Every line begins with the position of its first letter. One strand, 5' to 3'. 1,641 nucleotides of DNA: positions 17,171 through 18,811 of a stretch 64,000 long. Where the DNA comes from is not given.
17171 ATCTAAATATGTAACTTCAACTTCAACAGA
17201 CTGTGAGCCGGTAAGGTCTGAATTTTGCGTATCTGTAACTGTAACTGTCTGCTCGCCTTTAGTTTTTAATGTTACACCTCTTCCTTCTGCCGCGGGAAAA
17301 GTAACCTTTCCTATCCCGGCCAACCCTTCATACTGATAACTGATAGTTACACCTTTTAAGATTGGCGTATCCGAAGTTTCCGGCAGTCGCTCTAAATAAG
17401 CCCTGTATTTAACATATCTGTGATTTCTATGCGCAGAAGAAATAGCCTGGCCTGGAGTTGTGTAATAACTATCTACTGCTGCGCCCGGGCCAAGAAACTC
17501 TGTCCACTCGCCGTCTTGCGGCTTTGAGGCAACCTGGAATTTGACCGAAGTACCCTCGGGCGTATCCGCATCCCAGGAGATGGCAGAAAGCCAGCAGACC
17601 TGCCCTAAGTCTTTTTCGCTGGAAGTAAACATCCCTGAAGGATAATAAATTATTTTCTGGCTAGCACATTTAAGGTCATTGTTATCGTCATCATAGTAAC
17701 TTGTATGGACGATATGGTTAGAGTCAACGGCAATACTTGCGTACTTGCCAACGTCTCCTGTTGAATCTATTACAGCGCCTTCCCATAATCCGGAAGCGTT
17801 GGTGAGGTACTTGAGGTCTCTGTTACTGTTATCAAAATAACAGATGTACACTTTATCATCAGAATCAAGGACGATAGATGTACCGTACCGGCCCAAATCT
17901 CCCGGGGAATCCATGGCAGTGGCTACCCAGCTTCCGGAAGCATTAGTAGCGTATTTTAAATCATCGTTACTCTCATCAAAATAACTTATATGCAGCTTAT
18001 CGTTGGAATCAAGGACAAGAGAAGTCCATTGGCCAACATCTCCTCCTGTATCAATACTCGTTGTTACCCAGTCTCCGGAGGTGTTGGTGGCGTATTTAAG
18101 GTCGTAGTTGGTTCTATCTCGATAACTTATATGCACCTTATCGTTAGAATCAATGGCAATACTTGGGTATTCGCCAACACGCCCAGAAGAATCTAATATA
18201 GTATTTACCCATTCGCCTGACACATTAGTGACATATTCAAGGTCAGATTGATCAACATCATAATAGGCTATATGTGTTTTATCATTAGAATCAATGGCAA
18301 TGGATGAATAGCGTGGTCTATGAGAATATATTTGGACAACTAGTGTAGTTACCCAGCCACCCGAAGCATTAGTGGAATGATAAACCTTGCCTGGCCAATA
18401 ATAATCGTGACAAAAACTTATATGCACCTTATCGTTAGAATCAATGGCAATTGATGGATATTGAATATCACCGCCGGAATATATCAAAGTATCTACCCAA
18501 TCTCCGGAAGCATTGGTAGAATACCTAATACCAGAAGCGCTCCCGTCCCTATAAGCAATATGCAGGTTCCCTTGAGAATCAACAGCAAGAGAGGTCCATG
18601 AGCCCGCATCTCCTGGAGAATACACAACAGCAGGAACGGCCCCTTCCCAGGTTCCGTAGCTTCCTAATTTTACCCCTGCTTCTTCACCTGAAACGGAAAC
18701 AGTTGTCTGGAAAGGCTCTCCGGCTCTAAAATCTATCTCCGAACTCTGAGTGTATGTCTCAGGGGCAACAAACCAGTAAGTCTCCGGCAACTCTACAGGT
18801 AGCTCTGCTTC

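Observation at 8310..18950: Russian-doll domain nesting repeated four times, with a different beta-propeller slotted into the same Ig-like scaffold each time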

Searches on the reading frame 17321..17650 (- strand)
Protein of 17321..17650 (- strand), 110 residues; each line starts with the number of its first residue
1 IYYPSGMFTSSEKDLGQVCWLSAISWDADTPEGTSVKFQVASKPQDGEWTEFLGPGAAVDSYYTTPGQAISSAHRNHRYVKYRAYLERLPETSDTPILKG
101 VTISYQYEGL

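Call 85: search_solved_structures(query=A5, max_evalue=1, show_alignments=2)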
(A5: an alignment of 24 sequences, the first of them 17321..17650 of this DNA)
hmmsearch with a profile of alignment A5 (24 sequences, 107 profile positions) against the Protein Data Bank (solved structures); distinct sequences matched with E-value up to 1: 3.
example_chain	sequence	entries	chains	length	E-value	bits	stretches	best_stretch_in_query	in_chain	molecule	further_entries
5gm5_A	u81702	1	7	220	0.12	16.2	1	20-84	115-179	Endoglucanase-1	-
5gm3_A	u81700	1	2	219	0.13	16.1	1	20-84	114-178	Endoglucanase-1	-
5gm4_A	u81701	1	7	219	0.13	16.1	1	20-84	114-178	Endoglucanase-1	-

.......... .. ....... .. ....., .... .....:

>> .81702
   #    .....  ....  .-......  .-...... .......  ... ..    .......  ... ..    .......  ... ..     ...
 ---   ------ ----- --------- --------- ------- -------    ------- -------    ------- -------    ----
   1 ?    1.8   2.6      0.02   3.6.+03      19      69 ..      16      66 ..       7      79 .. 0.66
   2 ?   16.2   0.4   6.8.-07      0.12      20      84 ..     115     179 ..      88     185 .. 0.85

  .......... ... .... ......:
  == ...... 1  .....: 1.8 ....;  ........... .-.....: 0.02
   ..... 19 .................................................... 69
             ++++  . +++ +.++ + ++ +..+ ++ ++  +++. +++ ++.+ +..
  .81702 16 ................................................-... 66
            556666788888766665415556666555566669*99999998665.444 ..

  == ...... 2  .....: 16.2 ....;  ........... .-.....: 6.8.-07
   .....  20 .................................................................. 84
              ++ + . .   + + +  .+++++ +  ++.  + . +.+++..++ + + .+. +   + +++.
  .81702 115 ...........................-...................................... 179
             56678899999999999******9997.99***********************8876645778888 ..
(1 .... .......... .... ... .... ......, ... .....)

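Call 86: search_protein_families(library=pfam, alignment_id=A5, max_evalue=1)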
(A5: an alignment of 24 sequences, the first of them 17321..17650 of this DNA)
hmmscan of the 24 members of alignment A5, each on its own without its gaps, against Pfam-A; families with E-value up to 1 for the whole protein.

A. member 1, window:17321-17650:- (110 aa): 0 families

B. families by the number of members that match (of 24 scanned): 13 families
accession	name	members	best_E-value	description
PF01670.23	Glyco_hydro_12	1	0.022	Glycosyl hydrolase family 12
PF15041.11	TKTI1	1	0.023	Tektin bundle interacting protein 1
PF14901.11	Jiv90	1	0.033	Cleavage inducing molecular chaperone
PF13548.11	DUF4126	1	0.038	Domain of unknown function (DUF4126)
PF09259.16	Fve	1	0.039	Fungal immunomodulatory protein Fve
PF23926.2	LtfC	1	0.053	LtfC-like, beta-sandwich domain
PF21190.3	Bbp16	1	0.066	Bbp16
PF01092.24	Ribosomal_S6e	1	0.07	Ribosomal protein S6e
PF11343.13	DUF3145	1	0.098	Protein of unknown function (DUF3145)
PF25337.1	C2_N_APX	1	0.15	N-terminal C2 domain of anterior pharynx excess proteins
PF20736.2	Glyco_hydro127M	1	0.16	Beta-L-arabinofuranosidase, GH127 middle domain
PF22579.2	Cbm74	1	0.5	Carbohydrate binding module-like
PF07538.16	ChW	1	0.67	Clostridial hydrophobic W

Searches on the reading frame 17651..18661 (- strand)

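Call 92: search_protein_families(library=pfam, proteins=[window:17651-18661:-], max_evalue=1)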
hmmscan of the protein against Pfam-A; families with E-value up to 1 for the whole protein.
window:17651-18661:- (337 aa): 6 families
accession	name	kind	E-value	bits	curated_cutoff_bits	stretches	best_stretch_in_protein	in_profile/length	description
PF13540.12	RCC1_2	-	0.0035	17.6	22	0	19-34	6-21/30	Regulator of chromosome condensation (RCC1) repeat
PF06739.17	SBBP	-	0.0062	16.9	20.5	0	23-36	16-29/38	Beta-propeller repeat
PF20777.4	KH_SLS1_2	-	0.073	13.9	27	0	259-282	26-54/63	SLS1 protein second KH domain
PF18938.6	aRib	-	0.13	12.5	27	0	23-45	40-62/71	Atypical Rib domain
PF23592.1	Cadherin_CELSR2_9th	-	0.27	11.8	36.8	0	158-199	25-66/100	CELSR2-like, ninth cadherin domain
PF21372.3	Zn_ribbon_bTOP1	-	0.67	10.2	27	0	214-226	21-33/45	Topoisomerase I, zinc finger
